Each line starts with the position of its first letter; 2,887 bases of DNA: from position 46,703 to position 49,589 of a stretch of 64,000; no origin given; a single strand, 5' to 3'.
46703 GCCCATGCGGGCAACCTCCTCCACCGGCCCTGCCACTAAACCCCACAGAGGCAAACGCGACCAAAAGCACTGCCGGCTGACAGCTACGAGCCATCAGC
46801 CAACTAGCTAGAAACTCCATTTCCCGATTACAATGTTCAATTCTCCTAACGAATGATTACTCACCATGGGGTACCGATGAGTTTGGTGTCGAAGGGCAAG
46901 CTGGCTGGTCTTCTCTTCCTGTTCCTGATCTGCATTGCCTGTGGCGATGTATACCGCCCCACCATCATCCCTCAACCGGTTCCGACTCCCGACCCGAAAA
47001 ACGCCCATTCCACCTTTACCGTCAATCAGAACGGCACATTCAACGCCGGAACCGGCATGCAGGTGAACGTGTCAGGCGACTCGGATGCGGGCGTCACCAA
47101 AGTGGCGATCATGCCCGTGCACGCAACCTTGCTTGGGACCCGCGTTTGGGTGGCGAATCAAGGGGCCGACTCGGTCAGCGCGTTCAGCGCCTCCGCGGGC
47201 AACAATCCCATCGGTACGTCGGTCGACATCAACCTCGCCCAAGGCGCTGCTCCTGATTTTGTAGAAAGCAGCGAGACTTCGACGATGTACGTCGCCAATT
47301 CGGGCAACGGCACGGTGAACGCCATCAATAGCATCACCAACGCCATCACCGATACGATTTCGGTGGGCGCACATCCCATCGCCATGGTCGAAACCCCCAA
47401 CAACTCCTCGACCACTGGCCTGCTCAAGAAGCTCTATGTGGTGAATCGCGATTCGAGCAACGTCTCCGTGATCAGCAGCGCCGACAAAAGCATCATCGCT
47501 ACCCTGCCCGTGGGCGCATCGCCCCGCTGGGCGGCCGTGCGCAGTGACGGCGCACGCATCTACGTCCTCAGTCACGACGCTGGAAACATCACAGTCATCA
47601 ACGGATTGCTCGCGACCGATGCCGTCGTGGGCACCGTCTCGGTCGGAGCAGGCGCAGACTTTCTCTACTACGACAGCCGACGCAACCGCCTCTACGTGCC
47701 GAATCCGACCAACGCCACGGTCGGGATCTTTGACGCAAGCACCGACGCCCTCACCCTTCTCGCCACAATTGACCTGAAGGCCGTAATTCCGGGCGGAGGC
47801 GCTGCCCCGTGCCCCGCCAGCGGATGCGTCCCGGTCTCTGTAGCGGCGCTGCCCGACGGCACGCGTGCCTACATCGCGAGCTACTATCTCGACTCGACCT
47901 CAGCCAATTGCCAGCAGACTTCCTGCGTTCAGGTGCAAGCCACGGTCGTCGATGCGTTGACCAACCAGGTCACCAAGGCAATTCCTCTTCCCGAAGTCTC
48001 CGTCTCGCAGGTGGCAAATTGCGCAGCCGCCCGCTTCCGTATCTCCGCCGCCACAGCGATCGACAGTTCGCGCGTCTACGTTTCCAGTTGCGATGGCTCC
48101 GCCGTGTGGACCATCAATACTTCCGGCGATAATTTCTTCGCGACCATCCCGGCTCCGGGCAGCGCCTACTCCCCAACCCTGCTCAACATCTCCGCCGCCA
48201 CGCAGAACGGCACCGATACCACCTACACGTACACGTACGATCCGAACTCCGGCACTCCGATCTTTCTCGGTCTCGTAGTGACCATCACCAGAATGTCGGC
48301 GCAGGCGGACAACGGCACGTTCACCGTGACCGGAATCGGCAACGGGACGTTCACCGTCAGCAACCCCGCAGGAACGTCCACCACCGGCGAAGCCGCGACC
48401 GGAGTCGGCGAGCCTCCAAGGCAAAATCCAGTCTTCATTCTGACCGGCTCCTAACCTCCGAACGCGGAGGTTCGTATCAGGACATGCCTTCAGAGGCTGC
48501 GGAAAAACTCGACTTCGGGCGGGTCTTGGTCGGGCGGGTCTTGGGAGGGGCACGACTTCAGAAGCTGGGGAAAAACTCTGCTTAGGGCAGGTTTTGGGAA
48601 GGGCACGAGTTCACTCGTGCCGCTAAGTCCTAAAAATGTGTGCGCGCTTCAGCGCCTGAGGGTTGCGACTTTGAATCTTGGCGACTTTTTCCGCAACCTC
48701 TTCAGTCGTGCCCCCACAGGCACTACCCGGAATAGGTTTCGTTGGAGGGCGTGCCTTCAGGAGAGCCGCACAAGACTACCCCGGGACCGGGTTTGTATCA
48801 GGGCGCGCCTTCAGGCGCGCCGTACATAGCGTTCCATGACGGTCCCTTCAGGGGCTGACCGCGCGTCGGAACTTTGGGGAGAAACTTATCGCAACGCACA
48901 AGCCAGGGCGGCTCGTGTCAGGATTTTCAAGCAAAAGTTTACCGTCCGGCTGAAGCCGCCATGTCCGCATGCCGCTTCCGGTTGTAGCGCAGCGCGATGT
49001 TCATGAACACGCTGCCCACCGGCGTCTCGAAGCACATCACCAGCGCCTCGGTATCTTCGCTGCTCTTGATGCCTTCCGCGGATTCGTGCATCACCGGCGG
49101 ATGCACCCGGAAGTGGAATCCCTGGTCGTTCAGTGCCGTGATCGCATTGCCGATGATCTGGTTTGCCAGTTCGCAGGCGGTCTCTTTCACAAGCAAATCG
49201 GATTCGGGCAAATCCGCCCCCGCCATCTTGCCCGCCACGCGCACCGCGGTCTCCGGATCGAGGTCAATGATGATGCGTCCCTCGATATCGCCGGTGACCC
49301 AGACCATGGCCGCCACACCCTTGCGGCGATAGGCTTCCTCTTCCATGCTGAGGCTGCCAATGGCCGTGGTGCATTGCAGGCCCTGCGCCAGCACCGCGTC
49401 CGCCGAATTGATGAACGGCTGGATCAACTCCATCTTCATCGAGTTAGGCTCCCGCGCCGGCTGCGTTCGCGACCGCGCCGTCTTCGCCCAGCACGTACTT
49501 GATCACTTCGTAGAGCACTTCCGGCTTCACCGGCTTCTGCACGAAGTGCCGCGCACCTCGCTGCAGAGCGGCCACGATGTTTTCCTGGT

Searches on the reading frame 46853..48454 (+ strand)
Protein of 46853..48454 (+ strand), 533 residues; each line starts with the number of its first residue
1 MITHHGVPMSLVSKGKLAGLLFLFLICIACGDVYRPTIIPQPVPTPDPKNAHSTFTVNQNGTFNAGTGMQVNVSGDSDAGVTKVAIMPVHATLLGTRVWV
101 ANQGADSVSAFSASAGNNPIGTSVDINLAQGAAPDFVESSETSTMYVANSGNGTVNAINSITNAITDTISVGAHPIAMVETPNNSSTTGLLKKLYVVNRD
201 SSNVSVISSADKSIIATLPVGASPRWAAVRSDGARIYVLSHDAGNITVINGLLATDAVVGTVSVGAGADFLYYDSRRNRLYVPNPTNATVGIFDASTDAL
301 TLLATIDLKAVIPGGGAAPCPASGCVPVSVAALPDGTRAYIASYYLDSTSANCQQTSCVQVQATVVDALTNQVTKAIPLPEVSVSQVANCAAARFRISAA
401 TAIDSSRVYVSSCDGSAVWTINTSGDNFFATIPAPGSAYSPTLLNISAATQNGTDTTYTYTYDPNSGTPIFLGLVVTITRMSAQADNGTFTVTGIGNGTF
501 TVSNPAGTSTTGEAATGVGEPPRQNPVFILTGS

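Call 7: search_protein_families(library=pfam, proteins=[window:46853-48454:+])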
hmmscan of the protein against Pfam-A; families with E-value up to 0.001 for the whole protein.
window:46853-48454:+ (533 aa): 2 families
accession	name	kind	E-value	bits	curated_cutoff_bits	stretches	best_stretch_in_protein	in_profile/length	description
PF10282.15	Lactonase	-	2.8e-06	27.2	21.7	1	94-249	153-318/344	Lactonase, 7-bladed beta-propeller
PF21783.3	YNCE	-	0.00043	20.1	27.1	0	192-267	254-327/339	YNCE-like beta-propeller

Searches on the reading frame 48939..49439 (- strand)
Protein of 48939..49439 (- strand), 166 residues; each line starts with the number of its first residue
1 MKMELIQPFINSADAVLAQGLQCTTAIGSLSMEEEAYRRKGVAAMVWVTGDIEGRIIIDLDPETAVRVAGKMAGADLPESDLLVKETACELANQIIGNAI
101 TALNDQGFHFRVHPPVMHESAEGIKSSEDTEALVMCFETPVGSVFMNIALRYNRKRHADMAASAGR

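Call 7: search_protein_families(library=pfam, proteins=[window:48939-49439:-])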
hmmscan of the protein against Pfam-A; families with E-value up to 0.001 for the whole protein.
window:48939-49439:- (166 aa): 2 families
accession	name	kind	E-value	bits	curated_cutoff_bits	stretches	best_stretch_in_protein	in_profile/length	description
PF13690.11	CheX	-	1.6e-16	60.6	27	1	42-137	1-93/94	Chemotaxis phosphatase CheX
PF04509.17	CheC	-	3.1e-06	27.4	22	1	89-117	7-36/38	CheC-like family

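Call 58: search_protein_families(library=ncbifam, proteins=[window:48939-49439:-], max_evalue=0.00001)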
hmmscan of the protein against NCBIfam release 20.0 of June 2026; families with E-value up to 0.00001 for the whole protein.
window:48939-49439:- (166 aa): 1 family
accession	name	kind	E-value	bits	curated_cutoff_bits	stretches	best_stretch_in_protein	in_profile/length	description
NF041094.1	CheX_Thtogales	equivalog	2.2e-14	53.5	280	1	1-128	1-128/152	CheY-P phosphatase CheX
